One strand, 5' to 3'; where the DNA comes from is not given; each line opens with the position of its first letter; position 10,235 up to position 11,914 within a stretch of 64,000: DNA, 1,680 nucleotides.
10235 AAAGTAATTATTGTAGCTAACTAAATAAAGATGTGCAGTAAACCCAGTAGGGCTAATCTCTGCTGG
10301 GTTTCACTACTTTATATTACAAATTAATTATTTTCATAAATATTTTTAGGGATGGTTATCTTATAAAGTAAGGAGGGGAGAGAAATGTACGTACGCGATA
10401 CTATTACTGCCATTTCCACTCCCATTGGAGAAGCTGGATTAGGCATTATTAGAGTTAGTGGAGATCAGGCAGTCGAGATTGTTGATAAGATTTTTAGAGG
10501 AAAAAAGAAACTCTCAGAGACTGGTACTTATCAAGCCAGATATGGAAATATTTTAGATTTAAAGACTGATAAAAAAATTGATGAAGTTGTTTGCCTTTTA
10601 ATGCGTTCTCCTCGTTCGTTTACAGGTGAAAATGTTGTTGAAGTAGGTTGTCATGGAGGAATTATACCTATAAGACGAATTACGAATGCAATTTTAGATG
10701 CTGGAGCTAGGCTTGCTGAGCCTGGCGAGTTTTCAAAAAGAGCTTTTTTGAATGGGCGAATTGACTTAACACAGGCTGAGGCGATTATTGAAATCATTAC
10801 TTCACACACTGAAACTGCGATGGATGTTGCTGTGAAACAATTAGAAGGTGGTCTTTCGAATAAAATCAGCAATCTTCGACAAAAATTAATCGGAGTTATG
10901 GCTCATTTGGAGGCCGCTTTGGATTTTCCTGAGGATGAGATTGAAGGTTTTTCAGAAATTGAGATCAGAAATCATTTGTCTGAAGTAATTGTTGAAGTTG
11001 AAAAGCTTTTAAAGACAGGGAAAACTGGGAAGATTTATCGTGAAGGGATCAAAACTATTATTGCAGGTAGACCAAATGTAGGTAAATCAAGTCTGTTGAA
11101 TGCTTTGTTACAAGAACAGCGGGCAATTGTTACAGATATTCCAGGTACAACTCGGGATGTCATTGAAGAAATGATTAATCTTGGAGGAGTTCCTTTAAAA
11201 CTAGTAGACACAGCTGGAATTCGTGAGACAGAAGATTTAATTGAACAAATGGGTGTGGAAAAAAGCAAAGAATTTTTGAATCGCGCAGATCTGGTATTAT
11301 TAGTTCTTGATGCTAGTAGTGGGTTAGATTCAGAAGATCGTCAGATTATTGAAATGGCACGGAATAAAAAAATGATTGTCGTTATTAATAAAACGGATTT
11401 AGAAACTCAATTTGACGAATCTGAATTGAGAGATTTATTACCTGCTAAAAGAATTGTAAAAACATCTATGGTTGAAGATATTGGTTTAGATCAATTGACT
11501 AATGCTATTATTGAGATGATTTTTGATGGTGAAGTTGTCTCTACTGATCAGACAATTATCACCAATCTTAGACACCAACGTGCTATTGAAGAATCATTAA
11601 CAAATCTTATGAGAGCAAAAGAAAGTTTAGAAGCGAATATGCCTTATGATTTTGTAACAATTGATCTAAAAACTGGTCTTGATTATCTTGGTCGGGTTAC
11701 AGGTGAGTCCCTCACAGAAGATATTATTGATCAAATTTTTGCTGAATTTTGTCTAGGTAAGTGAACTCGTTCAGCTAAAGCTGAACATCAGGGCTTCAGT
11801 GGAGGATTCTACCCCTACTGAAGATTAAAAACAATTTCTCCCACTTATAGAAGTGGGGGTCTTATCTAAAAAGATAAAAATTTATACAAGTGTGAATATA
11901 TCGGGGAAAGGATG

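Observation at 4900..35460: Family 1: a 115-bp triple-hairpin intergenic repeat, five copies in 31 kb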

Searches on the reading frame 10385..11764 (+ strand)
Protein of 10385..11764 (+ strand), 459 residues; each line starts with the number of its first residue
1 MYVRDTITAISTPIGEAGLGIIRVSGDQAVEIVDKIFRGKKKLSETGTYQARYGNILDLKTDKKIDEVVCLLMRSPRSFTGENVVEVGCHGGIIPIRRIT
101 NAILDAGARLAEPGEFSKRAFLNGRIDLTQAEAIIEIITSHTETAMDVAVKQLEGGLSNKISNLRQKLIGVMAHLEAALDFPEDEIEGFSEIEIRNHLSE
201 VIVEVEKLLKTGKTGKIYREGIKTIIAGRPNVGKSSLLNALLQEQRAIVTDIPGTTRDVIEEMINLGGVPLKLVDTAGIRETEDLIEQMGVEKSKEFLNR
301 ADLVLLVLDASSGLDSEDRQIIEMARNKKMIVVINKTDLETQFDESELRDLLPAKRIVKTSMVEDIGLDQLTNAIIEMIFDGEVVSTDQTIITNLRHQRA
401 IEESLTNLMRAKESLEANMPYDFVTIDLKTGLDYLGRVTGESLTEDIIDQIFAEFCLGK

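Call 18: find_encoding_contigs(protein=window:10385-11764:+, flank=10000, max_places=6)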
Protein window:10385-11764:+ (459 aa): 4 contigs read that carry it; 3 places shown.
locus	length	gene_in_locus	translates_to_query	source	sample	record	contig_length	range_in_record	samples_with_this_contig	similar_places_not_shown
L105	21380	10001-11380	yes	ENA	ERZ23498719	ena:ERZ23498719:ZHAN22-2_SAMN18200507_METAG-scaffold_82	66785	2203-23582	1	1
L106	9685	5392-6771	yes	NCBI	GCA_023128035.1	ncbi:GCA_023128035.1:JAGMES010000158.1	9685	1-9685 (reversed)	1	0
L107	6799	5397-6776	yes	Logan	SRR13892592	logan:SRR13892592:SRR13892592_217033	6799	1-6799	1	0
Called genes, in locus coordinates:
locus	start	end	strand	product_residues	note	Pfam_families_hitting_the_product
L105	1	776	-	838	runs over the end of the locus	PF00521:DNA_topoisoIV, PF03989:DNA_gyraseA_C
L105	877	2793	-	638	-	PF02518:HATPase_c, PF00204:DNA_gyraseB, PF01751:Toprim, PF00986:DNA_gyraseB_C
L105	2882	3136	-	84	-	PF04025:RemA-like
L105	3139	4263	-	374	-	PF02463:SMC_N, PF13175:AAA_15, PF13476:AAA_23, PF13304:AAA_21 (faint)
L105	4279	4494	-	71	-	PF13275:S4_2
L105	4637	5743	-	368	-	PF00712:DNA_pol3_beta, PF02767:DNA_pol3_beta_2, PF02768:DNA_pol3_beta_3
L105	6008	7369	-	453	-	PF11638:DnaA_N, PF01695:IstB_IS21 (weak), PF00308:Bac_DnaA, PF00004:AAA (faint), PF08299:Bac_DnaA_C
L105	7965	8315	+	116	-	PF00825:Ribonuclease_P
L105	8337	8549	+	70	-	PF01809:YidD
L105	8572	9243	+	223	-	PF02096:60KD_IMP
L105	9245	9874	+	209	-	PF14804:Jag_N, PF13083:KH_KhpA-B, PF01424:R3H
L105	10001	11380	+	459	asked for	PF10396:TrmE_N, PF12631:MnmE_helical, PF00009:GTP_EFTU (faint), PF00350:Dynamin_N (faint), PF01926:MMR_HSR1, PF02421:FeoB_N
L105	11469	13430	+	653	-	PF01134:GIDA, PF21680:GIDA_C_1st, PF13932:SAM_GIDA_C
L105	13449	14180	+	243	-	PF02527:GidB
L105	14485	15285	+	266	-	PF02195:ParB_N, PF17762:HTH_ParB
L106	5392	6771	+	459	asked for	PF10396:TrmE_N, PF12631:MnmE_helical, PF00009:GTP_EFTU (faint), PF00350:Dynamin_N (faint), PF01926:MMR_HSR1, PF02421:FeoB_N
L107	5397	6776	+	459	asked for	PF10396:TrmE_N, PF12631:MnmE_helical, PF00009:GTP_EFTU (faint), PF00350:Dynamin_N (faint), PF01926:MMR_HSR1, PF02421:FeoB_N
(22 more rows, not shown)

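Call 22: find_homologous_proteins(query=window:10385-11764:+, max_evalue=1e-100)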
Query window:10385-11764:+ (459 aa): 7003 proteins with E <= 1e-100 among 8000 candidates; the best 120 are listed.
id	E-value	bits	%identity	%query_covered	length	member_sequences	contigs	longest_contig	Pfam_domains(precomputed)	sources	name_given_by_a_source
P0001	6.0e-288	973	100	100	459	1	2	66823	PF10396.15,PF01926.30,PF00350.30,PF02421.25,PF00009.34,PF12631.13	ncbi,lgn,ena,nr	ncbi:MAG: tRNA uridine-5-carboxymethylaminomethyl(34) synthesis GTPase MnmE [Halanaerobiales bacteri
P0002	3.4e-244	829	83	100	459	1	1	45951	PF10396.15,PF01926.30,PF00350.30,PF02421.25,PF00009.34,PF12631.13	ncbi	-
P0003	1.7e-222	757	76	100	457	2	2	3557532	PF10396.15,PF01926.30,PF00350.30,PF02421.25,PF00009.34,PF12631.13,PF04548.23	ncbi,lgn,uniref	ncbi:tRNA uridine-5-carboxymethylaminomethyl(34) synthesis GTPase MnmE [Anoxybacter fermentans]|unir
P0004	2.1e-213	727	73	100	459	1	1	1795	PF10396.15,PF01926.30,PF00350.30,PF02421.25,PF00009.34,PF03193.23,PF12631.13,PF04548.23,PF00071.29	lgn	-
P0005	1.7e-212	724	73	100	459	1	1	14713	PF10396.15,PF01926.30,PF00350.30,PF02421.25,PF00009.34,PF03193.23,PF12631.13,PF04548.23,PF00071.29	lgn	-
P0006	2.2e-211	721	71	100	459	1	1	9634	PF10396.15,PF01926.30,PF00350.30,PF02421.25,PF12631.13,PF04548.23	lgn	-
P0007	4.6e-211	720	71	100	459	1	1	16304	PF10396.15,PF01926.30,PF00350.30,PF02421.25,PF12631.13,PF04548.23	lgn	-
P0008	2.3e-209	714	69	100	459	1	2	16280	PF10396.15,PF01926.30,PF00350.30,PF02421.25,PF00009.34,PF12631.13,PF04548.23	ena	-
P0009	7.6e-209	712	71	100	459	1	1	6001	PF10396.15,PF01926.30,PF08477.20,PF00350.30,PF02421.25,PF00009.34,PF03193.23,PF12631.13,PF04548.23,PF00071.29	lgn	-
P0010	1.7e-208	711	71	100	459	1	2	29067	PF10396.15,PF01926.30,PF00350.30,PF02421.25,PF00009.34,PF03193.23,PF12631.13,PF04548.23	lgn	-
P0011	2.1e-206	704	70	100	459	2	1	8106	PF10396.15,PF01926.30,PF08477.20,PF00350.30,PF02421.25,PF00009.34,PF12631.13,PF04548.23,PF00071.29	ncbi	-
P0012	1.2e-204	698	70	100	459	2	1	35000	PF10396.15,PF01926.30,PF00350.30,PF02421.25,PF03193.23,PF12631.13,PF04548.23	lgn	-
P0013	3.0e-189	648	65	100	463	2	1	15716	PF10396.15,PF01926.30,PF08477.20,PF00350.30,PF02421.25,PF00009.34,PF03193.23,PF12631.13,PF04548.23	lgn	-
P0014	6.9e-187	640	63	100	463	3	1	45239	PF10396.15,PF01926.30,PF08477.20,PF00350.30,PF02421.25,PF00009.34,PF03193.23,PF12631.13,PF04548.23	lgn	-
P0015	7.9e-185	633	62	100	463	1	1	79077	PF10396.15,PF01926.30,PF08477.20,PF00350.30,PF02421.25,PF00009.34,PF03193.23,PF12631.13,PF04548.23,PF00071.29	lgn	-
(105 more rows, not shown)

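Call 23: find_encoding_contigs(protein=P0002, flank=10000, max_places=2)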
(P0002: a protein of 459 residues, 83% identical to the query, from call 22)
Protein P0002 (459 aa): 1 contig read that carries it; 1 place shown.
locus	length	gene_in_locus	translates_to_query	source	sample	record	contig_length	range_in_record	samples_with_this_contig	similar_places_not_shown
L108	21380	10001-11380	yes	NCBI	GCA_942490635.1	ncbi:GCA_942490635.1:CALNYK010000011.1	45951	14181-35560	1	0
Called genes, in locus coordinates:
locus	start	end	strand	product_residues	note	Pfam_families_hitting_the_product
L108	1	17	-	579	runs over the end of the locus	PF00521:DNA_topoisoIV, PF03989:DNA_gyraseA_C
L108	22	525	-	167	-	PF00521:DNA_topoisoIV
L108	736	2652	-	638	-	PF02518:HATPase_c, PF00204:DNA_gyraseB, PF01751:Toprim, PF00986:DNA_gyraseB_C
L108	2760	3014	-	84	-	PF04025:RemA-like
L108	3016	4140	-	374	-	PF02463:SMC_N, PF13175:AAA_15, PF13476:AAA_23, PF13304:AAA_21 (faint)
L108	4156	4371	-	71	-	PF13275:S4_2, PF01479:S4 (weak)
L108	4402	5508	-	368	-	PF00712:DNA_pol3_beta, PF02767:DNA_pol3_beta_2, PF02768:DNA_pol3_beta_3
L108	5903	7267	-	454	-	PF11638:DnaA_N, PF00308:Bac_DnaA, PF01695:IstB_IS21 (weak), PF00004:AAA (weak), PF08299:Bac_DnaA_C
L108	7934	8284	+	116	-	PF00825:Ribonuclease_P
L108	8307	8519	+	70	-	PF01809:YidD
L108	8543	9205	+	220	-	PF02096:60KD_IMP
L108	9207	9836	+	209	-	PF14804:Jag_N, PF13083:KH_KhpA-B, PF01424:R3H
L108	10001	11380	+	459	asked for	PF10396:TrmE_N, PF12631:MnmE_helical, PF00009:GTP_EFTU (faint), PF00350:Dynamin_N (faint), PF01926:MMR_HSR1, PF02421:FeoB_N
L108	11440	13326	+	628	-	PF00890:FAD_binding_2 (faint), PF01134:GIDA, PF21680:GIDA_C_1st, PF13932:SAM_GIDA_C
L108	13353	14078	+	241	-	PF02527:GidB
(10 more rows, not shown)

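Call 24: find_encoding_contigs(protein=P0003, flank=10000, max_places=2)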
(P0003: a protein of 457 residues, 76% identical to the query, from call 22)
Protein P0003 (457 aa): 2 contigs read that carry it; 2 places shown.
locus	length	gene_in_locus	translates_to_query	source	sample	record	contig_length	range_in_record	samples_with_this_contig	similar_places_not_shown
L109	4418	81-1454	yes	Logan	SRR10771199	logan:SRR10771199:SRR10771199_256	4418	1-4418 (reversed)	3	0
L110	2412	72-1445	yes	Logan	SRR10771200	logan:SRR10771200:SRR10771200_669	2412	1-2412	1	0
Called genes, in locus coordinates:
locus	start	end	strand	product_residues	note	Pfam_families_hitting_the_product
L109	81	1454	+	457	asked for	PF10396:TrmE_N, PF12631:MnmE_helical, PF00009:GTP_EFTU (faint), PF00350:Dynamin_N (faint), PF01926:MMR_HSR1, PF02421:FeoB_N, PF04548:AIG1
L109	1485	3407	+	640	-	PF00890:FAD_binding_2 (faint), PF01134:GIDA, PF21680:GIDA_C_1st, PF13932:SAM_GIDA_C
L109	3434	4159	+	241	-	PF02527:GidB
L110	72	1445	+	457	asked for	PF10396:TrmE_N, PF12631:MnmE_helical, PF00009:GTP_EFTU (faint), PF00350:Dynamin_N (faint), PF01926:MMR_HSR1, PF02421:FeoB_N, PF04548:AIG1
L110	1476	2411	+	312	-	?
